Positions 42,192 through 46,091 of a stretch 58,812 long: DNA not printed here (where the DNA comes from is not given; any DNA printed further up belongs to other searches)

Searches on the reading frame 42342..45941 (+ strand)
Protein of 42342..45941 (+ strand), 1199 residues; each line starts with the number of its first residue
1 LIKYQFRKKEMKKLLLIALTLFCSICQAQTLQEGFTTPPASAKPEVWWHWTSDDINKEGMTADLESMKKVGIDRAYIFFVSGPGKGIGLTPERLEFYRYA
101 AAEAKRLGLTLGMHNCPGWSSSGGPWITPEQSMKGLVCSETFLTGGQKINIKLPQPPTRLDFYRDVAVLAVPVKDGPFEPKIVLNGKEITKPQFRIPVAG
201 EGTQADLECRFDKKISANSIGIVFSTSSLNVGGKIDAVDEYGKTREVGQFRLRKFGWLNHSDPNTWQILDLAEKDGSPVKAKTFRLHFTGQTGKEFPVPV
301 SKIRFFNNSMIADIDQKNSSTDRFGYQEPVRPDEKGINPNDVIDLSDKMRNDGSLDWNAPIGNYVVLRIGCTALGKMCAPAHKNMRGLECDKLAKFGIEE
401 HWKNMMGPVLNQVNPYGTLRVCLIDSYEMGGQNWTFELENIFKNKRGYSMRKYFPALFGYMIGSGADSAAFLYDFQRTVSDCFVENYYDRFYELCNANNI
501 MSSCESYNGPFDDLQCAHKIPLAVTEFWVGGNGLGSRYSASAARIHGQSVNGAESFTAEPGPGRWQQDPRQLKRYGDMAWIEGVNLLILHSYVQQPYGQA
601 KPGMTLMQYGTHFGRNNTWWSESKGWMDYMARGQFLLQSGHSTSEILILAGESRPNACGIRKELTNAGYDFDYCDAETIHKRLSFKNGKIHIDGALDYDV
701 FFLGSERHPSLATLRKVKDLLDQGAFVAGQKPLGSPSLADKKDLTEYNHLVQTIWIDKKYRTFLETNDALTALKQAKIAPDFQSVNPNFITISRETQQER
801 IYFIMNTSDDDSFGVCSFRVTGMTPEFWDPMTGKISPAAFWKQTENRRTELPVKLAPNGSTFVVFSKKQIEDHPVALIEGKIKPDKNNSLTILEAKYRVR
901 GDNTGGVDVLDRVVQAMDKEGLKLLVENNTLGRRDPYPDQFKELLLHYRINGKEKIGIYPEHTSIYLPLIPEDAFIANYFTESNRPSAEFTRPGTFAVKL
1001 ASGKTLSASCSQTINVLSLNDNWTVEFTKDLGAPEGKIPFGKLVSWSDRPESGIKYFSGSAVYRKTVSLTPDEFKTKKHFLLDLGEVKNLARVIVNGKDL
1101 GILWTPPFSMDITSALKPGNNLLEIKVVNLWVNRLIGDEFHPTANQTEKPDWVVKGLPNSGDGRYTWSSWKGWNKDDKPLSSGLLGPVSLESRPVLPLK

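Call 8: search_protein_families(library=pfam, proteins=[window:42342-45941:+], max_evalue=0.01)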
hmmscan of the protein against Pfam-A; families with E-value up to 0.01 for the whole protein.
window:42342-45941:+ (1199 aa): 3 families
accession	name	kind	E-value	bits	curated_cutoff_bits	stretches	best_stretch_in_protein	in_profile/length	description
PF17132.9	Glyco_hydro_106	-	4.8e-168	561.4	29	1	37-840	2-741/743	alpha-L-rhamnosidase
PF22666.2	Glyco_hydro_2_N2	-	5e-05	23.9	27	1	1061-1133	50-123/167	Glycosyl hydrolase 2 galactose-binding domain-like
PF02837.24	Glyco_hydro_2_N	-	0.0014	19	28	1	1054-1139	60-145/169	Glycosyl hydrolases family 2, sugar binding domain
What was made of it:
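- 42372..45941 (+): Left flank: GH106 alpha-L-rhamnosidase gene. Its stop is 78 nt before D. PF17132, E 4.8e-168 (call 8).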

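Call 14: find_encoding_contigs(protein=window:42372-45941:+, flank=10000, max_places=10)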
Protein window:42372-45941:+ (1189 aa): no gene with exactly this product is on record in the collection.

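Call 16: find_related_loci(query=window:42372-45941:+, collection=genome_contigs, flank=10000)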
Query window:42372-45941:+ (1189 aa) in genome_contigs; peptide patterns used: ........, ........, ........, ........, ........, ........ (x = any residue, [..] = any of these).
124 stretches matched a pattern; 122 encode a relative of the query (tblastn E <= 1e-3); the best 80 are kept; 77 distinct loci.
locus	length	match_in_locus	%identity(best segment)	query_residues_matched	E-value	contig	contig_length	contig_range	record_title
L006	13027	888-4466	72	2-1189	0e+0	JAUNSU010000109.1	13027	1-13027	MAG: Planctomycetia bacterium isolate S4R_St_57 NODE_1335_length_13027_cov_7.875578, whole genome shotgun sequence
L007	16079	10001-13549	37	4-1181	0e+0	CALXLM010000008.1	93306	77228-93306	MAG: uncultured Opitutales bacterium isolate E02__bin54 genome assembly, contig: E02__k127_6773143, whole genome shotgun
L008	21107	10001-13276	37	5-1189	0e+0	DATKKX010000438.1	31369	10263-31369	MAG TPA_asm: Phycisphaerae bacterium isolate SMAG_U14669 k141_1193402, whole genome shotgun sequence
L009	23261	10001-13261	35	2-1188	0e+0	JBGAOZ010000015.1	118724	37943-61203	MAG: Phycisphaerales bacterium isolate MAG_AAO_H125.32 AAOH125-32_opera_contig_658, whole genome shotgun sequence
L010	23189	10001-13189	36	6-1176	3e-171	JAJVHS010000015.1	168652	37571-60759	MAG: Phycisphaerales bacterium isolate Bin_122_1R c_000000000428, whole genome shotgun sequence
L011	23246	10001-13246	35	1-1189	1e-170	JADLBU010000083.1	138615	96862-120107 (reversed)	MAG: Phycisphaerales bacterium isolate SJ192 c_000001067694, whole genome shotgun sequence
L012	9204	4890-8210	33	4-1186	4e-133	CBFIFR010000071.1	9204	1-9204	MAG: Polaribacter sp. isolate Co_bin_736_indstr genome assembly, contig: Co_bin_736_indstr_c71, whole genome shotgun seq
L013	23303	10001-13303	32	1-1181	5e-132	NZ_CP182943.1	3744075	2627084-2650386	Flavobacterium faecale strain WV33 chromosome, complete genome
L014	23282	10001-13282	33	7-1182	1e-130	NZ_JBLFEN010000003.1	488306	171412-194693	Hyunsoonleella sp. 2307UL5-6 2307UL5-6_3, whole genome shotgun sequence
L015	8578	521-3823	32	4-1181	3e-132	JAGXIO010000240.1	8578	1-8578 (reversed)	MAG: Saccharicrinis sp. isolate LH_M88 k141_1537536, whole genome shotgun sequence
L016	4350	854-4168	33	1-1181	2e-132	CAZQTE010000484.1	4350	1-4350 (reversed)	MAG TPA_asm: uncultured Saprospiraceae bacterium isolate SRP268394_co1_143 genome assembly, contig: NODE_27187_length_43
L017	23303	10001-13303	32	4-1182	2e-129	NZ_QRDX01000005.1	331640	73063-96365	Seonamhaeicola aphaedonensis strain CECT 8487 Ga0244636_105, whole genome shotgun sequence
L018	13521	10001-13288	33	4-1180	1e-127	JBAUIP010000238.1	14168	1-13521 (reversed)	MAG: Pricia sp. isolate MFD12121_ilm_asm_bin27 k127_117488, whole genome shotgun sequence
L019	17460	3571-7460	32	1-1182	3e-128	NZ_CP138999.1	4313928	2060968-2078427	Maribacter sp. R86514 chromosome, complete genome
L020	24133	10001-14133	31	2-1188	2e-127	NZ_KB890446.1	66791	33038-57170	Neolewinella persica DSM 23188 B036DRAFT_scaffold_39.40, whole genome shotgun sequence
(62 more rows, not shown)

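Call 23: find_homologous_proteins(query=window:42372-45941:+, max_evalue=1e-100)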
Query window:42372-45941:+ (1189 aa): 3513 proteins with E <= 1e-100 among 8000 candidates; the best 120 are listed.
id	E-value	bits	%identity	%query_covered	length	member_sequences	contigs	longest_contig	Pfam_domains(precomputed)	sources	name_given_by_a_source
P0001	0.0e+0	2821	100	100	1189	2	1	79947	PF17132.10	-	-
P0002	0.0e+0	2168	75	100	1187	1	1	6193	PF17132.10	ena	-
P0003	0.0e+0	2121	73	100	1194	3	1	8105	PF17132.10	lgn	-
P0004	0.0e+0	2047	72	100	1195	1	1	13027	PF17132.10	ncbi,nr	ncbi:MAG: glycosyl hydrolase [Planctomycetia bacterium]|nr:glycosyl hydrolase [Planctomycetia bacter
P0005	0.0e+0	1383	52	79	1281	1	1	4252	PF02837.25,PF17132.10,PF22666.3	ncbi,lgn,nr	ncbi:MAG: glycosyl hydrolase [Planctomycetia bacterium]|nr:glycosyl hydrolase [Planctomycetia bacter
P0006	0.0e+0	1303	48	80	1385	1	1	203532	PF17132.10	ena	-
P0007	0.0e+0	1024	42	79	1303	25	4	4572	PF00754.32,PF17132.10,PF22666.3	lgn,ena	-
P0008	3.9e-297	1007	40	79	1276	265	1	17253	PF17132.10,PF22666.3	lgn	-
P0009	1.5e-293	995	41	79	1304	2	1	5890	PF00754.32,PF17132.10,PF22666.3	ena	-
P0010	2.1e-288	978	41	79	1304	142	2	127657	PF00754.32,PF17132.10,PF22666.3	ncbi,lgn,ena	-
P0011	9.0e-285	966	35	71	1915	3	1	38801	PF17132.10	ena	-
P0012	5.0e-278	944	41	78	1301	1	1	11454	PF00754.32,PF17132.10,PF22666.3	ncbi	-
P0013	1.2e-275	936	41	100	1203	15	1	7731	PF02837.25,PF17132.10,PF22666.3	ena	-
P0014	3.6e-263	894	41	98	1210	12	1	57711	PF17132.10,PF22666.3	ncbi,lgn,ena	-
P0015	9.6e-263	893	39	98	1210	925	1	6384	PF17132.10,PF22666.3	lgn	-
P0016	1.1e-261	890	40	98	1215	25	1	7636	PF17132.10,PF22666.3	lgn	-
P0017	1.9e-259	882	38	99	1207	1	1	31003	PF17132.10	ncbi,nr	ncbi:MAG: glycosyl hydrolase [Lentisphaeria bacterium]|nr:glycosyl hydrolase [Lentisphaeria bacteriu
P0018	1.9e-258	879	39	99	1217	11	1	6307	PF17132.10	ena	-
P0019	3.6e-256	871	37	81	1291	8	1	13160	PF02837.25,PF17132.10,PF22666.3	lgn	-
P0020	6.7e-250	851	38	72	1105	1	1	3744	PF02837.25,PF17132.10,PF22666.3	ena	-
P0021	1.4e-249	849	39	100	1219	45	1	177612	PF17132.10,PF22666.3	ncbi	-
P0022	4.7e-249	848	38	79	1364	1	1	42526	PF17132.10,PF11875.15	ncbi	-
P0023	9.3e-248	843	39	99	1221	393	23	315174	PF17132.10,PF22666.3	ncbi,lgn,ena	-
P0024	2.1e-247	842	39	78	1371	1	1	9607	PF17132.10,PF11875.15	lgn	-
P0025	2.0e-243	829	38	100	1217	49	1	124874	PF17132.10,PF22666.3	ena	-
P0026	4.2e-243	828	40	74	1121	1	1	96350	PF02837.25,PF17132.10,PF22666.3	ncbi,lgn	-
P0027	1.1e-242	827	38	100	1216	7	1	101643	PF17132.10,PF22666.3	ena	-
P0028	1.2e-242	827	40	72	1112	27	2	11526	PF02837.25,PF17132.10,PF22666.3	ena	-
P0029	2.6e-239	815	37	99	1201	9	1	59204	PF17132.10,PF22666.3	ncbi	-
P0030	2.5e-236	806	40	70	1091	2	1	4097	PF17132.10,PF22666.3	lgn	-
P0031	3.9e-234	798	36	100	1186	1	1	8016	PF17132.10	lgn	-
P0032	1.3e-233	797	36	76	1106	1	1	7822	PF17132.10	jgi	jgi:(4-O-methyl)-D-glucuronate---lignin esterase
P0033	9.6e-233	794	36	100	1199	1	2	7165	PF17132.10,PF22666.3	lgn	-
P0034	3.4e-232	792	37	97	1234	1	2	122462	PF17132.10,PF22666.3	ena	-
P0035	2.0e-231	789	39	72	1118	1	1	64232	PF17132.10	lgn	-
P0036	1.3e-230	787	35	100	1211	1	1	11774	PF17132.10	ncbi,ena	-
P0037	4.8e-230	785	37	75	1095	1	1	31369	PF17132.10,PF22666.3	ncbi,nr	ncbi:MAG TPA: glycosyl hydrolase [Phycisphaerae bacterium]|nr:glycosyl hydrolase [Phycisphaerae bact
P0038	4.9e-229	781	36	99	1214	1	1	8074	PF17132.10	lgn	-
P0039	9.5e-229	780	36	99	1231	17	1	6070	PF17132.10,PF22666.3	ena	-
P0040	1.9e-228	779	36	100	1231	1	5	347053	PF17132.10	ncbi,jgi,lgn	-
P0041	2.5e-228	779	36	76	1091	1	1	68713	PF17132.10,PF22666.3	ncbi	-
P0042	2.9e-228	779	35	98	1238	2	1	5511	PF00754.32,PF17132.10,PF11875.15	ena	-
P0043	3.6e-228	779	38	73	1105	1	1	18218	PF17132.10,PF11875.15,PF22666.3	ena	-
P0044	5.4e-228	778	35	75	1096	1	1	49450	PF17132.10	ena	-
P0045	2.5e-227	776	37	99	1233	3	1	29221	PF17132.10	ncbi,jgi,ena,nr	ncbi:MAG: hypothetical protein D4R65_01535 [Verrucomicrobiaceae bacterium]|nr:MAG: hypothetical prot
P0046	3.4e-227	775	36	99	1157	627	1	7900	PF17132.10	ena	-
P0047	3.4e-227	775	35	79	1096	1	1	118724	PF17132.10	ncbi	-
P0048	4.5e-227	775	36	99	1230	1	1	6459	PF17132.10,PF11875.15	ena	-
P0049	1.3e-226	773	35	80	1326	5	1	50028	PF17132.10,PF11875.15,PF22666.3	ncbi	-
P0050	3.2e-226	772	37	76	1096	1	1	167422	PF17132.10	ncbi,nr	ncbi:MAG: hypothetical protein JNM07_07250 [Phycisphaerae bacterium]|nr:hypothetical protein [Phycis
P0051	3.2e-225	769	38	57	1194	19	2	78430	PF17132.10,PF11875.15,PF22666.3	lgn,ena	-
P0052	4.2e-225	768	36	76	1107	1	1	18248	PF17132.10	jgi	jgi:hypothetical protein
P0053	4.6e-225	768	35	100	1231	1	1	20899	PF00754.32,PF17132.10,PF11875.15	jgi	jgi:hypothetical protein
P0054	1.0e-224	767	36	81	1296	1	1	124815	PF17132.10,PF11875.15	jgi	-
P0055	1.3e-224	767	38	99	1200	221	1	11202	PF17132.10,PF22666.3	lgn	-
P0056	1.7e-224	766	41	72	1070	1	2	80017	PF17132.10,PF22666.3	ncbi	-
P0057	7.4e-224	764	36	100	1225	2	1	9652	PF17132.10,PF22666.3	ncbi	-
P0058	8.2e-224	764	35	99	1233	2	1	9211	PF17132.10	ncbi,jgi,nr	ncbi:hypothetical protein HQ520_12290 [bacterium]|nr:hypothetical protein [bacterium]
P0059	1.1e-223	764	36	76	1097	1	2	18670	PF17132.10,PF22666.3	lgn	-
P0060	1.4e-223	763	35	98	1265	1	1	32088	PF17132.10,PF11875.15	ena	-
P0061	1.7e-223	763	36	74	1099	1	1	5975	PF17132.10,PF22666.3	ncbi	-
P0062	2.4e-223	763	36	59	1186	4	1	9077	PF17132.10,PF11875.15,PF22666.3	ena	-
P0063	2.4e-223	763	35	76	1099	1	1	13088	PF17132.10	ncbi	-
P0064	2.5e-223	763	36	75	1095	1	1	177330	PF17132.10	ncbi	-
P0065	2.5e-223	763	36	74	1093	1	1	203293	PF17132.10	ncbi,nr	ncbi:MAG: hypothetical protein IT449_08630 [Phycisphaerales bacterium]|nr:hypothetical protein [Phyc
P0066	4.3e-223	762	35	99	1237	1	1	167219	PF17132.10,PF22666.3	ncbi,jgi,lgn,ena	jgi:hypothetical protein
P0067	6.6e-223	761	35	77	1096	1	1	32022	PF17132.10,PF22666.3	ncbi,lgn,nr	ncbi:MAG: hypothetical protein KKB50_17085 [Planctomycetes bacterium]|nr:hypothetical protein [Planc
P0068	7.5e-223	761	36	98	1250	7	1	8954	PF17132.10,PF11875.15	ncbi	ncbi:MAG: glycosyl hydrolase [Verrucomicrobiota bacterium]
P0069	1.3e-222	760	36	75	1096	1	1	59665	PF17132.10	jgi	jgi:hypothetical protein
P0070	1.3e-222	760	36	75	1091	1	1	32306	PF17132.10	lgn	-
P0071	1.7e-222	760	37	99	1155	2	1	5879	PF17132.10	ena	-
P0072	1.9e-222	760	35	76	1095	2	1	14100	PF17132.10,PF22666.3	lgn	-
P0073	1.9e-222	760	36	100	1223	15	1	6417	PF00754.32,PF17132.10,PF11875.15,PF22666.3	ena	-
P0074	2.2e-222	759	36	98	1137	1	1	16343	PF17132.10,PF22666.3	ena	-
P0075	2.3e-222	759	35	99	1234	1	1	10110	PF17132.10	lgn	-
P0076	2.8e-222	759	35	57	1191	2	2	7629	PF17132.10,PF11875.15,PF22666.3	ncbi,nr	ncbi:MAG: hypothetical protein JW745_06285 [Sedimentisphaerales bacterium]|nr:hypothetical protein [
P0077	3.3e-222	759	35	100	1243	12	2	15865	PF17132.10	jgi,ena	jgi:hypothetical protein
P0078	3.8e-222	759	36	56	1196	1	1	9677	PF17132.10,PF11875.15,PF22666.3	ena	-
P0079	4.1e-222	758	37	98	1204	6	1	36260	PF17132.10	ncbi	-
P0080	5.8e-222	758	36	99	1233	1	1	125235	PF17132.10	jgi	-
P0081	1.1e-221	757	36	57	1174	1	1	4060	PF17132.10,PF11875.15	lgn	-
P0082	1.6e-221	757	36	98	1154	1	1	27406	PF17132.10,PF22666.3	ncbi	ncbi:MAG: glycosyl hydrolase [Kiritimatiellia bacterium]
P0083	2.2e-221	756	31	99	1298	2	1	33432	PF00754.32,PF17132.10,PF11875.15,PF22666.3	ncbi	-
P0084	2.4e-221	756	35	76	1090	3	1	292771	PF17132.10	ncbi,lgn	ncbi:MAG: hypothetical protein AMXMBFR58_12000 [Phycisphaerae bacterium]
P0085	2.7e-221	756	35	76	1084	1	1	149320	PF17132.10,PF22666.3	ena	-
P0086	3.0e-221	756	37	98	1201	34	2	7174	PF17132.10,PF22666.3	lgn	-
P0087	3.0e-221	756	36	75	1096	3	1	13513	PF17132.10,PF22666.3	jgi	jgi:hypothetical protein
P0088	3.1e-221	756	35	80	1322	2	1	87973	PF17132.10,PF11875.15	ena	-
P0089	4.0e-221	755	35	82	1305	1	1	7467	PF00754.32,PF17132.10,PF11875.15,PF22666.3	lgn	-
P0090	5.9e-221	755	36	76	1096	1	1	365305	PF17132.10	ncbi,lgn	ncbi:MAG: hypothetical protein AMXMBFR47_15520 [Planctomycetota bacterium]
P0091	6.1e-221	755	37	75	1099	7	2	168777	PF17132.10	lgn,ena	-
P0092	6.6e-221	754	35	100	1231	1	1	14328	PF00754.32,PF17132.10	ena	-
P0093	7.3e-221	754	37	57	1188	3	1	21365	PF17132.10,PF11875.15,PF22666.3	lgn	-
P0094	1.3e-220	754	36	98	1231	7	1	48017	PF17132.10,PF22666.3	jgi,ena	-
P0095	1.4e-220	753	38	74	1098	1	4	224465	PF17132.10,PF22666.3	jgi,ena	-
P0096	1.6e-220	753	36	75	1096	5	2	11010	PF17132.10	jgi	jgi:hypothetical protein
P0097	1.8e-220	753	36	98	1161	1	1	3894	PF17132.10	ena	-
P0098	2.1e-220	753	35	98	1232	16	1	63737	PF00754.32,PF17132.10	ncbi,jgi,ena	jgi:hypothetical protein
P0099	2.4e-220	753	40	72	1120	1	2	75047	PF17132.10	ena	-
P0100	2.6e-220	753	36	100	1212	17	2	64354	PF02837.25,PF17132.10,PF22666.3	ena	-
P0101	3.1e-220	752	35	79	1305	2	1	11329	PF17132.10,PF11875.15,PF22666.3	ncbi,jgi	-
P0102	3.2e-220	752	36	100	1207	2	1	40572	PF02837.25,PF17132.10,PF22666.3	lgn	-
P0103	3.3e-220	752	40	72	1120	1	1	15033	PF17132.10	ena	-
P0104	3.6e-220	752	36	76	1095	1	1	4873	PF17132.10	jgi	jgi:hypothetical protein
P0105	3.8e-220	752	34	80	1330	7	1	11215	PF17132.10,PF11875.15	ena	-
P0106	3.8e-220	752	40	72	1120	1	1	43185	PF17132.10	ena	-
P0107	6.3e-220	751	35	76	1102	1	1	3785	PF17132.10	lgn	-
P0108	8.5e-220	751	35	99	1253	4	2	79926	PF00754.32,PF17132.10,PF22666.3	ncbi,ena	-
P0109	1.0e-219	751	35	98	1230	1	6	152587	PF00754.32,PF17132.10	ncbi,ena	-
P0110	1.7e-219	750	36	84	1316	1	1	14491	PF00754.32,PF17132.10,PF11875.15,PF22666.3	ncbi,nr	ncbi:MAG TPA: glycosyl hydrolase [Candidatus Acidoferrales bacterium]|nr:glycosyl hydrolase [Candida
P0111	2.9e-219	749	35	100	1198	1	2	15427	PF17132.10,PF22666.3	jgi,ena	-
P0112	3.8e-219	749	36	74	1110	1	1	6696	PF17132.10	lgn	-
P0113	5.0e-219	748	36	99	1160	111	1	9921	PF17132.10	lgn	-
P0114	5.8e-219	748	40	72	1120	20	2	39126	PF17132.10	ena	-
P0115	6.1e-219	748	35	80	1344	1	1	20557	PF00754.32,PF17132.10,PF11875.15,PF22666.3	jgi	-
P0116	1.0e-218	747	35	98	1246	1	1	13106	PF17132.10,PF22666.3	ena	-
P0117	1.2e-218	747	36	75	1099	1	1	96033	PF02837.25,PF17132.10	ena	-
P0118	1.7e-218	747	36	57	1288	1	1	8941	PF17132.10,PF11875.15,PF22666.3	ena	-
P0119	1.8e-218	746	37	99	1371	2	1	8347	PF17132.10,PF22666.3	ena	-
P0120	1.9e-218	746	37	75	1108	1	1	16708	PF17132.10,PF22666.3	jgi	jgi:hypothetical protein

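Call 24: find_encoding_contigs(protein=P0002, flank=10000, max_places=4)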
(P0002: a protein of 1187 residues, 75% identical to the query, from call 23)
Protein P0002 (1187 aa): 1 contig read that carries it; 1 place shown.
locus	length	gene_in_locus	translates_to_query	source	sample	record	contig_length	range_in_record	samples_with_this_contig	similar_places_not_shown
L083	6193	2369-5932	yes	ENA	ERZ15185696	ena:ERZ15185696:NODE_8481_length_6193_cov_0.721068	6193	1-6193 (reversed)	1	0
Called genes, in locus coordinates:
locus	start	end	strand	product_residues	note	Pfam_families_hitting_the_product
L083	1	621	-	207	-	?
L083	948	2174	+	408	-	PF05426:Alginate_lyase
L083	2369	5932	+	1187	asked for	PF17132:Glyco_hydro_106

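Call 25: find_encoding_contigs(protein=P0003, flank=10000, max_places=4)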
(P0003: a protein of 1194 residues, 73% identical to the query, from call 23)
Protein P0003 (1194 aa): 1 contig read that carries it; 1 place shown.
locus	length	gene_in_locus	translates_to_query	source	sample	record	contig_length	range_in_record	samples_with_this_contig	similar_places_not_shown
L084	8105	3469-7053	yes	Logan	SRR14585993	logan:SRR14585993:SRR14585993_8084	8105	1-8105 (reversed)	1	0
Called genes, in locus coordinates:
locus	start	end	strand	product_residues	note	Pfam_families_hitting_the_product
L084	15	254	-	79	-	-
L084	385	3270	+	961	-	PF07944:Beta-AFase-like_GH127_cat, PF20736:Glyco_hydro127M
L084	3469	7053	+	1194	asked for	PF17132:Glyco_hydro_106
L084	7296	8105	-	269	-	?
